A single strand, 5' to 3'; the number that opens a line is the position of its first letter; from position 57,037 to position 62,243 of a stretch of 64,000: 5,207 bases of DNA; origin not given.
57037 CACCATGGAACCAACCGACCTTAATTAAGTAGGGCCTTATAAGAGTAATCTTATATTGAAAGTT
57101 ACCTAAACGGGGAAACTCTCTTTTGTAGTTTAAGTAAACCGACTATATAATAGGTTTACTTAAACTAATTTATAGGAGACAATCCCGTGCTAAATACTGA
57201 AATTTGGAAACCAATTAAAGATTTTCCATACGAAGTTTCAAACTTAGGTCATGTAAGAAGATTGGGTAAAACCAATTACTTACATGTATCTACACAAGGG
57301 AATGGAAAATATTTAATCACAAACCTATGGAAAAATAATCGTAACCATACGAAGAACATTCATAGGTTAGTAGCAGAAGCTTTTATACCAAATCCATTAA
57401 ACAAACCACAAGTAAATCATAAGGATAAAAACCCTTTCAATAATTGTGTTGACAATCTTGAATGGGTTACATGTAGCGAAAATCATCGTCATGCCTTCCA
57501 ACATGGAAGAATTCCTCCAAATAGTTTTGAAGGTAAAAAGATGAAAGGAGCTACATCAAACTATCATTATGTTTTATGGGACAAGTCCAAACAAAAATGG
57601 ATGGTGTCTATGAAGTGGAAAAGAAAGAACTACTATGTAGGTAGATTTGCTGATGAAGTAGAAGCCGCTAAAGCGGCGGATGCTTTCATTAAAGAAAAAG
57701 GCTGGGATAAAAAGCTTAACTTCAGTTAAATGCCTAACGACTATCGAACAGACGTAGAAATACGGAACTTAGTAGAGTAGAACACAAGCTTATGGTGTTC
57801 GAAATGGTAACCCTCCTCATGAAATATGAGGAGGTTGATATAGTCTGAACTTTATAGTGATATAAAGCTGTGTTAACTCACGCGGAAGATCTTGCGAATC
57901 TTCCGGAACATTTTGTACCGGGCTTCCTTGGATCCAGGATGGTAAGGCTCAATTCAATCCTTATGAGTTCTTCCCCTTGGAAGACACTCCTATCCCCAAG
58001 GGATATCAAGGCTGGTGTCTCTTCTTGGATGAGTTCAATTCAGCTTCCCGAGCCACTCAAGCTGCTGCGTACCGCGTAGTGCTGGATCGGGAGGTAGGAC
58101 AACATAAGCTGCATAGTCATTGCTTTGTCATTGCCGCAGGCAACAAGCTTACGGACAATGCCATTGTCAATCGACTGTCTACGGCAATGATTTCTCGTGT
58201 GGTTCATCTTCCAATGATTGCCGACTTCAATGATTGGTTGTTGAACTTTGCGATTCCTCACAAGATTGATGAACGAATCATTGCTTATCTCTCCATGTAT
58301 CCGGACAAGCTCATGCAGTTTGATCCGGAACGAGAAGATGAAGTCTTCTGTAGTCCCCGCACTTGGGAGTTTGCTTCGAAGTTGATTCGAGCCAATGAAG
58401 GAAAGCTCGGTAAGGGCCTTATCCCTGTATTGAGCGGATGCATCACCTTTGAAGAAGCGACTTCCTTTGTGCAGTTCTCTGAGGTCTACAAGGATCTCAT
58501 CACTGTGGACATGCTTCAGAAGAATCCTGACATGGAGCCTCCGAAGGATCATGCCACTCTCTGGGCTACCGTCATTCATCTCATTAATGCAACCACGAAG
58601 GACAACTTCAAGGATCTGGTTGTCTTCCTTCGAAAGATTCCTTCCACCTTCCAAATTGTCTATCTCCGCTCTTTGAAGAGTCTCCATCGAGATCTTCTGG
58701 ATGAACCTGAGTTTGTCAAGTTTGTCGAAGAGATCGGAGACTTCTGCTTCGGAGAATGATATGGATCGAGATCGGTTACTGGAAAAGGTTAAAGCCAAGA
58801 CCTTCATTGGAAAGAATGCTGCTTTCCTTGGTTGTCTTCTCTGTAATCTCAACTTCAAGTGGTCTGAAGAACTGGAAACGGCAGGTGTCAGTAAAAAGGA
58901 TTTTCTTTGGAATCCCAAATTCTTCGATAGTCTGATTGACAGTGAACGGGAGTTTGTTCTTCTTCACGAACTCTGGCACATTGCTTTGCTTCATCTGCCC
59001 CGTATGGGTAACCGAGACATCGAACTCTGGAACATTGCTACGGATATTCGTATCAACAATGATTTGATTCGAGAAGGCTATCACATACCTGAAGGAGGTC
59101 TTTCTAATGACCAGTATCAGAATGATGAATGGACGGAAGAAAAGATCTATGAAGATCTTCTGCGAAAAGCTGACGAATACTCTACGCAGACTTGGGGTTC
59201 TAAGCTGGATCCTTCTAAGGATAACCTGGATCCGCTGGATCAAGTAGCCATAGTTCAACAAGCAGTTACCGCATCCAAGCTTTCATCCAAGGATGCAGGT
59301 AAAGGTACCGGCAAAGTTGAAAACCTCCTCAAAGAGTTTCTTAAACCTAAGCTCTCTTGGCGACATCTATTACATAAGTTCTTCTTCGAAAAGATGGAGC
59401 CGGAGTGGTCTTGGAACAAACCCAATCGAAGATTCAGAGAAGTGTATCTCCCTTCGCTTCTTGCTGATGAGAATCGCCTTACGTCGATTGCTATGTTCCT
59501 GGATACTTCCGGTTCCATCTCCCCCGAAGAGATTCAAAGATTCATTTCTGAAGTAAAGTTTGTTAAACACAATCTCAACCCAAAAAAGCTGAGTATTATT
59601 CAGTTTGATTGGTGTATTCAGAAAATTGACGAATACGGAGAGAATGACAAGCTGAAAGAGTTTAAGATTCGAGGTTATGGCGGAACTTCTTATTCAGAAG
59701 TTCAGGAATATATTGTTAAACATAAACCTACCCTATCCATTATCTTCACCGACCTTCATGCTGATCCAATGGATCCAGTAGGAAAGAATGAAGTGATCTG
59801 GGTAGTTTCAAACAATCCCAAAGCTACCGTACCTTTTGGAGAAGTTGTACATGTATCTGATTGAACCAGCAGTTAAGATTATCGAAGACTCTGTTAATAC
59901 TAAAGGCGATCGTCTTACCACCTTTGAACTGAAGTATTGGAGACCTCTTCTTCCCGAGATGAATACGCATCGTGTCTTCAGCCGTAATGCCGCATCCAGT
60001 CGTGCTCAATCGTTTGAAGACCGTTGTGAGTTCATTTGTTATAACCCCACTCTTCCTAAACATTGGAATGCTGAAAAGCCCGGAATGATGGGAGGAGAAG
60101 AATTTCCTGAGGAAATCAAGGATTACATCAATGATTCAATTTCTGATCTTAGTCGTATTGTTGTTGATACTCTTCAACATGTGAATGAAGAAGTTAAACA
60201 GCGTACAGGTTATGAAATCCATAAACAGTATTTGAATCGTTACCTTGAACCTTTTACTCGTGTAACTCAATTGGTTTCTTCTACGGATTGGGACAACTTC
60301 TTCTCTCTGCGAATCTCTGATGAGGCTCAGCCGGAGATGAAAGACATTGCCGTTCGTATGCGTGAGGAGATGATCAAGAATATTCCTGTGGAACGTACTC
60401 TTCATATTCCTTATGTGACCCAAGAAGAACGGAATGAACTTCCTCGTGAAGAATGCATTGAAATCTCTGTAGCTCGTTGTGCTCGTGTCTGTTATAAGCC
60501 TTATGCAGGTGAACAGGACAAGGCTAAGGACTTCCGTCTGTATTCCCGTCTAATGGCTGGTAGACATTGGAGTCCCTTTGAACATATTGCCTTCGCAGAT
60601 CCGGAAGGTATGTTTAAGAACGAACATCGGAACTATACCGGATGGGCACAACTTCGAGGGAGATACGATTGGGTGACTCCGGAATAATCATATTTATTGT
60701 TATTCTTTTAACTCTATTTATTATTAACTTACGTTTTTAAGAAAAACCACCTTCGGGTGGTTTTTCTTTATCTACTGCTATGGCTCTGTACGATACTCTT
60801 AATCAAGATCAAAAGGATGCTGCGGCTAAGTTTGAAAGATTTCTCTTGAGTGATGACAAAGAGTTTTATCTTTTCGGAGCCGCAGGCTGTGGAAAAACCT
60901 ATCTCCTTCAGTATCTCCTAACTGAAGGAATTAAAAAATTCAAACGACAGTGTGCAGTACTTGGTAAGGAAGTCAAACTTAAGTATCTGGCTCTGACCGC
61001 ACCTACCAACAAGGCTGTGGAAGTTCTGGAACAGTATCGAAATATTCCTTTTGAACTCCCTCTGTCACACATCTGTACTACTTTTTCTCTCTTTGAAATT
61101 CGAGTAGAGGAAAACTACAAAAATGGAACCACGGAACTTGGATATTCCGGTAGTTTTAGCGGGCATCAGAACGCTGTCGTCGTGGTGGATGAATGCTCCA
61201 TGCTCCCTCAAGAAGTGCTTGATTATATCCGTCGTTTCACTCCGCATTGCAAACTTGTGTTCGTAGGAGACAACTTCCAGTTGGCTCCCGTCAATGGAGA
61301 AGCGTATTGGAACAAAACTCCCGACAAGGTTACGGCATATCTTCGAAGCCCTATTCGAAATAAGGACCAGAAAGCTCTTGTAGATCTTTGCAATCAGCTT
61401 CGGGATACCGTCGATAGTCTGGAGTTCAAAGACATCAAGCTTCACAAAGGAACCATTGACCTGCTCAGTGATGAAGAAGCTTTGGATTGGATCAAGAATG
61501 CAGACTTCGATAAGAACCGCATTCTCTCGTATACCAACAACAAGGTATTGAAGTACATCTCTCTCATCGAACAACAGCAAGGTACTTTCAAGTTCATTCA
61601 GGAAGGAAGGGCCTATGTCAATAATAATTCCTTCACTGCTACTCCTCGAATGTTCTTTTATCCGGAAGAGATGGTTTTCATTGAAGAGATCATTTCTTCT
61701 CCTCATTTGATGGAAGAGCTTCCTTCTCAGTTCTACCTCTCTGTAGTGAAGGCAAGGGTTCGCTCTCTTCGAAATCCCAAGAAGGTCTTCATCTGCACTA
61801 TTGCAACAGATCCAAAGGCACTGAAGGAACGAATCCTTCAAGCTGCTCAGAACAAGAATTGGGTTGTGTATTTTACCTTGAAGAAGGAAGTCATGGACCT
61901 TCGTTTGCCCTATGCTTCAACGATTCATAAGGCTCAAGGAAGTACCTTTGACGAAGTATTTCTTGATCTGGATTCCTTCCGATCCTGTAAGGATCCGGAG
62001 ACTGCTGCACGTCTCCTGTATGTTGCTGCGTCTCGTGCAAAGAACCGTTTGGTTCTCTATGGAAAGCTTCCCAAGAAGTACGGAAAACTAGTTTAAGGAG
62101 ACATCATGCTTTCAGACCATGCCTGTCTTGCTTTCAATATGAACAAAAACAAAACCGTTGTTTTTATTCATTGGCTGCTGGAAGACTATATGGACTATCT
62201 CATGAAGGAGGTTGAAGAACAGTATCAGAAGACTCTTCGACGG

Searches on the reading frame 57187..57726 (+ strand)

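Call 99: search_protein_families(library=pfam, max_evalue=0.01, proteins=[window:57187-57726:+])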
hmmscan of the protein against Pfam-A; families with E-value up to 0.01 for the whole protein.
window:57187-57726:+ (180 aa): 3 families
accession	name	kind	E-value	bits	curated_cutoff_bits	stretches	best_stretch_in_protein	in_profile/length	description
PF13392.12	HNH_3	-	1.6e-07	31.2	24.8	1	58-101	3-46/46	HNH endonuclease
PF07463.16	NUMOD4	-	4e-07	30.6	23.4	1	5-44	1-45/49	NUMOD4 motif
PF00847.26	AP2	-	6.3e-06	26.8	33.3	1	129-170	6-50/54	AP2 domain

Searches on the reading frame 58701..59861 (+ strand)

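Call 99: search_protein_families(library=pfam, max_evalue=0.01, proteins=[window:58701-59861:+])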
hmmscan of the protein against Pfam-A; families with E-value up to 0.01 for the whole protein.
window:58701-59861:+ (387 aa): 2 families
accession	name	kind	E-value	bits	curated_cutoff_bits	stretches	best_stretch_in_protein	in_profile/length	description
PF13203.12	DUF2201_N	-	2.2e-45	155.8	23.2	1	29-253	6-270/271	Putative metallopeptidase domain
PF09967.15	DUF2201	-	2e-31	109.1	26.4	1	263-385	1-122/123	VWA-like domain (DUF2201)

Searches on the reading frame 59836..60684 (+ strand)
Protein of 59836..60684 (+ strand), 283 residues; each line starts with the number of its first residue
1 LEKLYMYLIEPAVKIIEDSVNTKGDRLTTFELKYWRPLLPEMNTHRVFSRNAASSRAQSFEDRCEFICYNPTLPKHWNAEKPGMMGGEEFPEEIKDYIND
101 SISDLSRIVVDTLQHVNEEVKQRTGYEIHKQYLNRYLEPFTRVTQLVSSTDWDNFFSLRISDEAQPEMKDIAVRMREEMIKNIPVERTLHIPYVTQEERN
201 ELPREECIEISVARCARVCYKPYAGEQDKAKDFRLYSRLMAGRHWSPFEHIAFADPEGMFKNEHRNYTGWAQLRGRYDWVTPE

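Call 99: search_protein_families(library=pfam, max_evalue=0.01, proteins=[window:59836-60684:+])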
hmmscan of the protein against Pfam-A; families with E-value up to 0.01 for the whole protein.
window:59836-60684:+ (283 aa): 1 family
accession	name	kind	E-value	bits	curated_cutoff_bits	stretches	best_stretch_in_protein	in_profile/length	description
PF02511.20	Thy1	-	8e-15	55.6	24.8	2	29-185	60-191/191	Thymidylate synthase complementing protein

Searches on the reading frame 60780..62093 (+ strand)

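Call 99: search_protein_families(library=pfam, max_evalue=0.01, proteins=[window:60780-62093:+])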
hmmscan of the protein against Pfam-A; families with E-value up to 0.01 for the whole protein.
window:60780-62093:+ (438 aa): 11 families
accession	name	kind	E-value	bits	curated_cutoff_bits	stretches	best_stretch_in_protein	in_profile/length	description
PF01443.25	Viral_helicase1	-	2.6e-16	60.6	21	2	371-427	172-227/228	Viral superfamily 1 RNA helicase core domain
PF13538.12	UvrD_C_2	-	4.2e-15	55.8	27.4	1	378-427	3-52/52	UvrD-like helicase C-terminal domain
PF13245.12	AAA_19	-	1.2e-12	48.6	25.1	1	26-171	11-132/134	AAA domain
PF13604.12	AAA_30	-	3.4e-12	46.9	27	1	6-210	1-171/191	AAA domain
PF13361.12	UvrD_C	-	1.7e-05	24.9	25.6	1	380-426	290-345/350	UvrD-like helicase C-terminal domain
PF05970.20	PIF1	-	3.1e-05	24.1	25.9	0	7-49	2-45/223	PIF1-like helicase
PF13401.12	AAA_22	-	0.0001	23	27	1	30-163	9-122/130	AAA domain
PF13086.12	AAA_11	-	0.00034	20.9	27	0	7-83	2-68/257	AAA domain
PF24389.1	ORC-CDC6-like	-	0.0014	17.9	27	1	24-71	30-75/571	ORC-CDC6-like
PF04851.21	ResIII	-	0.0022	18.4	22.5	0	7-61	4-59/164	Type III restriction enzyme, res subunit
PF02562.22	PhoH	-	0.0039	17.2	27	0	130-169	119-159/205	PhoH-like protein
